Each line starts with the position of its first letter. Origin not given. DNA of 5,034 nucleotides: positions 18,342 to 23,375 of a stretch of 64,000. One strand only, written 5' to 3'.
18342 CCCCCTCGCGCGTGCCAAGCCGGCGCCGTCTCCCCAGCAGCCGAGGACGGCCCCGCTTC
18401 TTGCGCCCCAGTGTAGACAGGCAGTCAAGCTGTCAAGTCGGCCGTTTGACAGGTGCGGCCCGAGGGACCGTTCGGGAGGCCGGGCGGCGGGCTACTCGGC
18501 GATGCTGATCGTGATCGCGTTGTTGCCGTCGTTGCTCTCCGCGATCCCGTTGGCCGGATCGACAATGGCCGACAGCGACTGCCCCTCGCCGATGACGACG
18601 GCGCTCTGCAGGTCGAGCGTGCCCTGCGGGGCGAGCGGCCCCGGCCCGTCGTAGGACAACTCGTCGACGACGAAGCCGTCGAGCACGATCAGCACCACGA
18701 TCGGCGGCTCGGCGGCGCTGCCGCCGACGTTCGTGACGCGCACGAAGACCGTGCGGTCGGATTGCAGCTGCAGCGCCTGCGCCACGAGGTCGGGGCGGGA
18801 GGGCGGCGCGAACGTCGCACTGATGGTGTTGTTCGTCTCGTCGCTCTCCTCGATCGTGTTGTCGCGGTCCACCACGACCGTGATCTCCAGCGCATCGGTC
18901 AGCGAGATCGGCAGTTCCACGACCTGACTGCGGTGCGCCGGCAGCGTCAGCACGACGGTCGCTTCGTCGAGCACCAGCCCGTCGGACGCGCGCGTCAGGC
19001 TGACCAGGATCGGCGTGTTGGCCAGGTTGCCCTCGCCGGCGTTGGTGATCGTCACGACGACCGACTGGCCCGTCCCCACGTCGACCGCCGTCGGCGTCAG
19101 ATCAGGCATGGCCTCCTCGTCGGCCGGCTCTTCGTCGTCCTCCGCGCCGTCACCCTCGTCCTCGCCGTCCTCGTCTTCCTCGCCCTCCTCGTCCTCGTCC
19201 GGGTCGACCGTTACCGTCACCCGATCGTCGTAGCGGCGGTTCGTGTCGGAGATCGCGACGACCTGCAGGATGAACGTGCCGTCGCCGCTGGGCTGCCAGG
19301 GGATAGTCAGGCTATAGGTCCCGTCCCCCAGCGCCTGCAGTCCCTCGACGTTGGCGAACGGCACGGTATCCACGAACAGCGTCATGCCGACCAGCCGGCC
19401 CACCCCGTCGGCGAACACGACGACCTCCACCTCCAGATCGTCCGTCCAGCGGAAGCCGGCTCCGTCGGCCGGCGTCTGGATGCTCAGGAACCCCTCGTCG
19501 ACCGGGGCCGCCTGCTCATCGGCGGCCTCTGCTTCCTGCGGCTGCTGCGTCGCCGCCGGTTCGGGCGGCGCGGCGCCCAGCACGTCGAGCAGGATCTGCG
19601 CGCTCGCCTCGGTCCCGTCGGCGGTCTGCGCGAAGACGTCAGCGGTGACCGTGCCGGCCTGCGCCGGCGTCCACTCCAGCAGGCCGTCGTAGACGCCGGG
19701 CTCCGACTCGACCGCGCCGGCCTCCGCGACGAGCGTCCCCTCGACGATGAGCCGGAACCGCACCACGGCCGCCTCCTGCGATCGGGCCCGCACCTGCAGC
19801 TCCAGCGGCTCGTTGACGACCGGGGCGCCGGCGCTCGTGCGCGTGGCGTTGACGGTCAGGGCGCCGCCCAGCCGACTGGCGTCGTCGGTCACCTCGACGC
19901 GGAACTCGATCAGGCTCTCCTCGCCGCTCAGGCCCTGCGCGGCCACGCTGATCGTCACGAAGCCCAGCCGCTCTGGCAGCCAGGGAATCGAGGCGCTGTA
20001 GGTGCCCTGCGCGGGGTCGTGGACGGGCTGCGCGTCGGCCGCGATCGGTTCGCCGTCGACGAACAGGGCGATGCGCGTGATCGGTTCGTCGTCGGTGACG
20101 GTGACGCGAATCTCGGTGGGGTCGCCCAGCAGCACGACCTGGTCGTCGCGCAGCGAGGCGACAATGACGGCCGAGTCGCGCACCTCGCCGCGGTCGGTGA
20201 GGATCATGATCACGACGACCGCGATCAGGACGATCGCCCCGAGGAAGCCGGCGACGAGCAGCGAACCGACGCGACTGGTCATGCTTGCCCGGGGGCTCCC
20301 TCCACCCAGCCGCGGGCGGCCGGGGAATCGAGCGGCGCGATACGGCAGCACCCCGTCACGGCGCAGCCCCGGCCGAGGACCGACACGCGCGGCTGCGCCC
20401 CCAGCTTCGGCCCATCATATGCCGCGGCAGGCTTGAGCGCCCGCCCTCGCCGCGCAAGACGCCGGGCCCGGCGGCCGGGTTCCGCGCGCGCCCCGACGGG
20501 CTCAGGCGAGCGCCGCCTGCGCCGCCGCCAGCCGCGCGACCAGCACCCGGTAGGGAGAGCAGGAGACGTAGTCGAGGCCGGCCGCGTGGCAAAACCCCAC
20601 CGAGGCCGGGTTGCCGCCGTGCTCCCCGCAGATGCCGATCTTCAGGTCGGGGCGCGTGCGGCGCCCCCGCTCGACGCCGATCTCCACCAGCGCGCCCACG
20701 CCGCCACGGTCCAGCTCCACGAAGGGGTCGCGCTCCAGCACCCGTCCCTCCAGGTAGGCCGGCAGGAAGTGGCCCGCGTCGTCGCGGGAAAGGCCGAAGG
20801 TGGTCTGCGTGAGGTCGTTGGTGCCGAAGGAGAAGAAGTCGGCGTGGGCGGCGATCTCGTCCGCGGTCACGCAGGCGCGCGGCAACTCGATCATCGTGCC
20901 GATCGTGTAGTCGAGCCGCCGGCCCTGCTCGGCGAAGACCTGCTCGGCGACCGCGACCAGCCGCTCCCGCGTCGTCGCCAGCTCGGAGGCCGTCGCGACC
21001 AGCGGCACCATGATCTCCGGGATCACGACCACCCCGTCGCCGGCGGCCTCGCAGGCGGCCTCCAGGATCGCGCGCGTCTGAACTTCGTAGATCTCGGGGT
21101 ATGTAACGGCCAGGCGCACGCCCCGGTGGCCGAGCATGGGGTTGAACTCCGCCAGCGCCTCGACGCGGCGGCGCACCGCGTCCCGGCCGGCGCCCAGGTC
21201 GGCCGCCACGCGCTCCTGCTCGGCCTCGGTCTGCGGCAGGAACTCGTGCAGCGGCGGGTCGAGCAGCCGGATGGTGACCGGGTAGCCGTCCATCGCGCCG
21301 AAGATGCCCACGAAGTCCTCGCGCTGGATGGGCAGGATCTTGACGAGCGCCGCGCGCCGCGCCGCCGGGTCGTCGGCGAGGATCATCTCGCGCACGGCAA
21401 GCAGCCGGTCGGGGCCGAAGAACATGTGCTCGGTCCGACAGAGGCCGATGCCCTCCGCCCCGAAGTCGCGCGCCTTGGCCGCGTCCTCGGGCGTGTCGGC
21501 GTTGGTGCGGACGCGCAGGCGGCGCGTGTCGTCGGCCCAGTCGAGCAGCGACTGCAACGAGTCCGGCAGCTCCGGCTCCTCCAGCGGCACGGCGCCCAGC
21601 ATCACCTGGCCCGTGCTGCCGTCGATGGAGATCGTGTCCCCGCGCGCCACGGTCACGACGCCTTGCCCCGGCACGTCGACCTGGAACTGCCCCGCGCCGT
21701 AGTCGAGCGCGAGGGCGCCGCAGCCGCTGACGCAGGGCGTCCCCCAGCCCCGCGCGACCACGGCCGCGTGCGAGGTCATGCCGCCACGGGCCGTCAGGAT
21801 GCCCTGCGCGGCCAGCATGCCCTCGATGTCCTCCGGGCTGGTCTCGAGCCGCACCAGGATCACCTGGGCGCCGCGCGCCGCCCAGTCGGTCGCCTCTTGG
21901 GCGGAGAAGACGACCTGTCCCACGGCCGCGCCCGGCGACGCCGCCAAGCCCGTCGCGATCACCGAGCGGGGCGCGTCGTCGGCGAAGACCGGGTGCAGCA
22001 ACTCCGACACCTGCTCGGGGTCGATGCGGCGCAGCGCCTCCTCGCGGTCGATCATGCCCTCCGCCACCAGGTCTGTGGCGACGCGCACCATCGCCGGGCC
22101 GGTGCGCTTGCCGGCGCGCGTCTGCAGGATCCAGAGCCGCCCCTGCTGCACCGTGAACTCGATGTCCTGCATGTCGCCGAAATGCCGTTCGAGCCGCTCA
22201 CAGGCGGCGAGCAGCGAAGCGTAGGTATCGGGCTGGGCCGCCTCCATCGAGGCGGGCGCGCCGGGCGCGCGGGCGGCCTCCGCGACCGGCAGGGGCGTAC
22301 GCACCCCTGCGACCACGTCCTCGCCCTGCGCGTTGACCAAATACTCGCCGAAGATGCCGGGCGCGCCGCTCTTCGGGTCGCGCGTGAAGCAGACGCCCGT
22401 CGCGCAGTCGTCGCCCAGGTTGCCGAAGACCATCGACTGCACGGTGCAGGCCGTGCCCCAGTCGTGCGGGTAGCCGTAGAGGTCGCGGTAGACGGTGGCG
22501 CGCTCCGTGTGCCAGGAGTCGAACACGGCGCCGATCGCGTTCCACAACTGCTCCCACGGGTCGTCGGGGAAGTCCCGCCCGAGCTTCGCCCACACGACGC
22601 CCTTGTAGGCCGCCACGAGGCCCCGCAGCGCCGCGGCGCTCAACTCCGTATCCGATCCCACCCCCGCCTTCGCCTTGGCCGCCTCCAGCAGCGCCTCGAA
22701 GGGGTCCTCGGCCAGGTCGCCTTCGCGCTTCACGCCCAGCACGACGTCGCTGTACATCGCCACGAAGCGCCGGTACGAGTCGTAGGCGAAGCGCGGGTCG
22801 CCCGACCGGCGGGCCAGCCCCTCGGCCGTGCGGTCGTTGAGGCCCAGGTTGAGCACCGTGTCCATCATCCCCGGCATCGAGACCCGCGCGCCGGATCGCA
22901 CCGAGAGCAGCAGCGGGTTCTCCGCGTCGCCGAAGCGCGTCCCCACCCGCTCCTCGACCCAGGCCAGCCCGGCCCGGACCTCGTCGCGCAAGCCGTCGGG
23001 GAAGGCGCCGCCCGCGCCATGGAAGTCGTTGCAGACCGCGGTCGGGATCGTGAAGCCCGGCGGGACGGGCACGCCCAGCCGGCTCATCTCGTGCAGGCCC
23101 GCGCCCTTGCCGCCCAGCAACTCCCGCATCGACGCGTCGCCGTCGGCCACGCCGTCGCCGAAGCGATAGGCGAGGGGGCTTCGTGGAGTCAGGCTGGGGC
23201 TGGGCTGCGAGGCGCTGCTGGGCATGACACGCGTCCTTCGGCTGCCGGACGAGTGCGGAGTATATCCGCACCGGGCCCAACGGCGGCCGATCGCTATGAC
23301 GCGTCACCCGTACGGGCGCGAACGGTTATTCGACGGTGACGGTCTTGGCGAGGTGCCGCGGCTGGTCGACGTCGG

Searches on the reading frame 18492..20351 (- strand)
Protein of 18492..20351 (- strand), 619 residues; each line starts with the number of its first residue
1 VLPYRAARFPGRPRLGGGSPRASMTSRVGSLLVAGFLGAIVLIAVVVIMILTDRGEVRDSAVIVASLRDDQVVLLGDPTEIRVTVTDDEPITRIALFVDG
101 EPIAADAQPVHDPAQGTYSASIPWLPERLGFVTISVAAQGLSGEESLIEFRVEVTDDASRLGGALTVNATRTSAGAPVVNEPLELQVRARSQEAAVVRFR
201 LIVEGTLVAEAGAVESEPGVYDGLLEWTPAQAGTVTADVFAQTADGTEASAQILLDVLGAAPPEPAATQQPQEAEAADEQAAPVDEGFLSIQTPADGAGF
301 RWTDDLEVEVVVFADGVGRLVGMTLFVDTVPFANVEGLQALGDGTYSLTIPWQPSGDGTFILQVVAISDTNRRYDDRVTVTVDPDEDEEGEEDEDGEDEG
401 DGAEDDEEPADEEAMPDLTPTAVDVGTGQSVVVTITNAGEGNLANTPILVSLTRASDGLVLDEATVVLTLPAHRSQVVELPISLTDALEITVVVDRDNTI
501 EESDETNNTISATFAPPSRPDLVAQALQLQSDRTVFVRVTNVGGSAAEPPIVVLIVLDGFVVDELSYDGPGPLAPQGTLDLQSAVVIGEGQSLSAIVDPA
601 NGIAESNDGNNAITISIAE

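Call 67: search_protein_families(library=pfam, proteins=[window:18492-20351:-], max_evalue=0.001)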
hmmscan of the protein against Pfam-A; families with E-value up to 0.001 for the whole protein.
window:18492-20351:- (619 aa): 3 families
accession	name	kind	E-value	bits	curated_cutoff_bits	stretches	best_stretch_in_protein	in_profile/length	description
PF07705.17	CARDB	-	2.9e-17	63.2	22.7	2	418-511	10-100/101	CARDB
PF17957.7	Big_7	-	4.3e-06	27.7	24.1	1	65-108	6-49/70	Bacterial Ig domain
PF06832.18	BiPBP_C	-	0.00011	22.4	26.8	0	281-339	4-62/90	Penicillin-Binding Protein C-terminus Family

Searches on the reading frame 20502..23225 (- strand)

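Call 67: search_protein_families(library=pfam, proteins=[window:20502-23225:-], max_evalue=0.001)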
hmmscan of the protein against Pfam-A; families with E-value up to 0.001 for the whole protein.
window:20502-23225:- (907 aa): 3 families
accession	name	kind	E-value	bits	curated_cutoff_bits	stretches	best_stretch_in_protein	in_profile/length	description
PF02896.24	PEP-utilizers_C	-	4.6e-79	266.1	22.8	1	557-904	7-291/293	PEP-utilising enzyme, PEP-binding domain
PF01326.24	PPDK_N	-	1.5e-49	169.5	27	3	80-311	78-217/328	Pyruvate phosphate dikinase, AMP/ATP-binding domain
PF00391.29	PEP-utilizers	-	4.3e-22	77.9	23.1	1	454-539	4-72/72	PEP-utilising enzyme, mobile domain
